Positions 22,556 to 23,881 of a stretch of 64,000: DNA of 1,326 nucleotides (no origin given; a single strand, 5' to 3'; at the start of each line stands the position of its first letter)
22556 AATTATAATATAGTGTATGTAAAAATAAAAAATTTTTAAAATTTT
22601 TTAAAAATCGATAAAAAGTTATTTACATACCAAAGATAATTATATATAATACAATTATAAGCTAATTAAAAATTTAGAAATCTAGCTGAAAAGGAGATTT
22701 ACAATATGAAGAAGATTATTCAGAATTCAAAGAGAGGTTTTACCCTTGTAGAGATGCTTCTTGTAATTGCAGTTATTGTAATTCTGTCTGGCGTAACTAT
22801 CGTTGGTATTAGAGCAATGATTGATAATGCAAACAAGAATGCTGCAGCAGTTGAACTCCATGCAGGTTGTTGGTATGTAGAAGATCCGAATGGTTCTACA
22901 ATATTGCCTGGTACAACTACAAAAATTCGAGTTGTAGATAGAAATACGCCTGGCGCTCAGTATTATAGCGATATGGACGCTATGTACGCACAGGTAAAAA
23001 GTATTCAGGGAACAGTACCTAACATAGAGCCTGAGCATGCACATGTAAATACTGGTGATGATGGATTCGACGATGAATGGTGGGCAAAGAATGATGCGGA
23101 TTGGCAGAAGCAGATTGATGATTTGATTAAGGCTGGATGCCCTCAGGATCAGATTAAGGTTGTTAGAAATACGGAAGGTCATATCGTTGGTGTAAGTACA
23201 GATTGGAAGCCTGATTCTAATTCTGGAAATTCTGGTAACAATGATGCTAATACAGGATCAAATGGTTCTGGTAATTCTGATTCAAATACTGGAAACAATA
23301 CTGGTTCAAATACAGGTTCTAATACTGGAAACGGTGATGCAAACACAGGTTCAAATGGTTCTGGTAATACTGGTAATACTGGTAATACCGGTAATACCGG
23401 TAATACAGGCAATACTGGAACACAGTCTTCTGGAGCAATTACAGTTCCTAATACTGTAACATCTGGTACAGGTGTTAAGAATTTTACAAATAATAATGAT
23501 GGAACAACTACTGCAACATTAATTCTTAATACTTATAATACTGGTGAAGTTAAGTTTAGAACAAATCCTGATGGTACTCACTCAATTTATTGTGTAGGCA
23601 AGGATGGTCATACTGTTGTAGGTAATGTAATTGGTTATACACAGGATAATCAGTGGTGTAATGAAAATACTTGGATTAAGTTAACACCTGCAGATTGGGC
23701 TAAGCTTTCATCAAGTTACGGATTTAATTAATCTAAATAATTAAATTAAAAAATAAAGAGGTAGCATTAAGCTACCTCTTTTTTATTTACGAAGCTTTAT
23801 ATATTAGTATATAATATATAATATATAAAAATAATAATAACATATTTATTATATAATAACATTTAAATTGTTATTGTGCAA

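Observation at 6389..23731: Mobile-element-encoded FCT-type sortase pilus/fibre locus: two pilin-like substrates, SipA-like inactive signal peptidase, class B sortase, 4120-aa tip-adhesin candidate, plus a type IV pilin-like gene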

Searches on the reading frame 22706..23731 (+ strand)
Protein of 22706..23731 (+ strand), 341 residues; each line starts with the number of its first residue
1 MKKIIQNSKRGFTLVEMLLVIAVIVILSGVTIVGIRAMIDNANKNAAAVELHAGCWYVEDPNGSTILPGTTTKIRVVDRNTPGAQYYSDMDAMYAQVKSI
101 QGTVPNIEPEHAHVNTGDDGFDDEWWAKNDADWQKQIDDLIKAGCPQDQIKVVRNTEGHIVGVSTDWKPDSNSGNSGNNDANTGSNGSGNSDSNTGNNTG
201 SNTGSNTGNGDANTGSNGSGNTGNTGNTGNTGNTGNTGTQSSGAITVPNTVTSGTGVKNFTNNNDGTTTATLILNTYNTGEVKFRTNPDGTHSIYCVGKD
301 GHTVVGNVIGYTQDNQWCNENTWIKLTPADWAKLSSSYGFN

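Call 6: search_protein_families(library=pfam, proteins=[window:22706-23731:+], max_evalue=0.01)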
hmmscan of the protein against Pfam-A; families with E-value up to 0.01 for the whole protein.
window:22706-23731:+ (341 aa): 1 family
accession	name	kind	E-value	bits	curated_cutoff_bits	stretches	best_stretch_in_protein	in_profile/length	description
PF07963.17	N_methyl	-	1.7e-06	27.8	21.2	1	7-30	2-25/27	Prokaryotic N-terminal methylation motif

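Call 7: search_protein_families(library=ncbifam, proteins=[window:22706-23731:+], max_evalue=0.01)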
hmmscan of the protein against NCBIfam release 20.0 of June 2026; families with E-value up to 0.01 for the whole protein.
window:22706-23731:+ (341 aa): 10 families
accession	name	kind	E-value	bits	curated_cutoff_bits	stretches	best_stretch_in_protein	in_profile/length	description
TIGR02532.1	IV_pilin_GFxxxE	domain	2.3e-06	27.2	16.3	1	9-31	1-23/24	prepilin-type N-terminal cleavage/methylation domain-containing protein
NF007862.0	PRK10574.1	equivalog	0.00012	22.3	138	1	8-41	3-36/145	prepilin peptidase-dependent pilin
TIGR01708.2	typeII_sec_gspH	equivalog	0.00014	21.9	80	1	10-36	2-28/169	type II secretion system minor pseudopilin GspH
NF040982.1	ComGD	equivalog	0.00016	22.1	70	1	9-44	1-36/139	competence type IV pilus minor pilin ComGD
NF040999.1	pilin_ComGC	equivalog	0.00079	19.6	75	1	10-35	2-27/84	competence type IV pilus major pilin ComGC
TIGR01710.1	typeII_sec_gspG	equivalog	0.00088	19.3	88.85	1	10-52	1-43/134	type II secretion system major pseudopilin GspG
NF007800.0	PRK10506.1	equivalog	0.0036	17.1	158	1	5-32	4-31/163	prepilin peptidase-dependent protein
NF041013.1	T4P_ComGE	equivalog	0.0037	17.3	49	1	8-47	2-41/83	competence type IV pilus minor pilin ComGE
TIGR02596.1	TIGR02596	subfamily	0.0057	16.7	70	1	12-52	1-41/196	Verru_Chthon cassette protein D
NF047827.1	T3SSXpsH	equivalog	0.0091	15.8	160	0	10-53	1-44/145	type II secretion system protein XpsH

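Call 14: search_protein_families(library=phrogs, proteins=[window:22706-23731:+], max_evalue=0.001)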
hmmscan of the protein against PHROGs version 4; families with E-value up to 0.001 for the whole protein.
window:22706-23731:+ (341 aa): 3 families
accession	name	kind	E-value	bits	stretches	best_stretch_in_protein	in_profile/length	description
phrog_27437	-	unknown function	0.00017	22.8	1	6-54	4-52/140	-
phrog_4433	-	unknown function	0.00017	22.1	1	162-327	148-302/312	-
phrog_11263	-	unknown function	0.00048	20.9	1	9-33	1-25/72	-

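Call 86: find_homologous_proteins(query=window:22706-23731:+, max_evalue=0.001)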
Query window:22706-23731:+ (341 aa): 7 proteins with E <= 0.001 among 8000 candidates.
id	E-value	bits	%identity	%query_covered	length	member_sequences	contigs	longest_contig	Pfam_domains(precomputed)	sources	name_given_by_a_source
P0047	3.1e-187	640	82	100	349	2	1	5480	PF07963.18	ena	-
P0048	1.0e-114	401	91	53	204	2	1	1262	PF07963.18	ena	-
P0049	9.1e-79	283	82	31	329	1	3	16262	PF07963.18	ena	-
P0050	4.8e-67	245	76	31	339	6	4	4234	PF07963.18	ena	-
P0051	8.0e-63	231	79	31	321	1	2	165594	-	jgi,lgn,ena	-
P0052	4.6e-61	225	81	28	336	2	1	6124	PF07963.18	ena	-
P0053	1.4e-54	204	75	31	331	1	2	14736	PF07963.18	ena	-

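Call 87: find_encoding_contigs(protein=P0051, flank=10000, max_places=2)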
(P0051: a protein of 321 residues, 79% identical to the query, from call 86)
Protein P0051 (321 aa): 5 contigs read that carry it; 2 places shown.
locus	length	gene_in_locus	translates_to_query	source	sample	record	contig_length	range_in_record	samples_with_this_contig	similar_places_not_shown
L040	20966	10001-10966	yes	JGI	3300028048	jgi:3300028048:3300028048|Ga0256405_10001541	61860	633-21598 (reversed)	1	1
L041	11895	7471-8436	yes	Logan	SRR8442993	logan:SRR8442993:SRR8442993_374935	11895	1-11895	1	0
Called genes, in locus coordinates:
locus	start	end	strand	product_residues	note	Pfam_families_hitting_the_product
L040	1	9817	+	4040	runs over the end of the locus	PF03382:DUF285, PF13306:LRR_5 (faint), PF03382:DUF285, PF09479:Flg_new (faint), PF03382:DUF285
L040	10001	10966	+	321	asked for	-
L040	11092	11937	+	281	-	-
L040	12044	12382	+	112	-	-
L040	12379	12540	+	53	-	-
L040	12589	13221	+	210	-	-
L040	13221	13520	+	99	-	-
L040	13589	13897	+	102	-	-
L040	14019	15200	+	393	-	-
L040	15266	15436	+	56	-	-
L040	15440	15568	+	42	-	-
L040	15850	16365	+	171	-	-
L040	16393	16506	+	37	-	-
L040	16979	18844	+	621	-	-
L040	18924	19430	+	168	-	PF04308:RNaseH_like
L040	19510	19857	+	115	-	-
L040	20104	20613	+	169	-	-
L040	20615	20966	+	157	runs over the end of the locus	-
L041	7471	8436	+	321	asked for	-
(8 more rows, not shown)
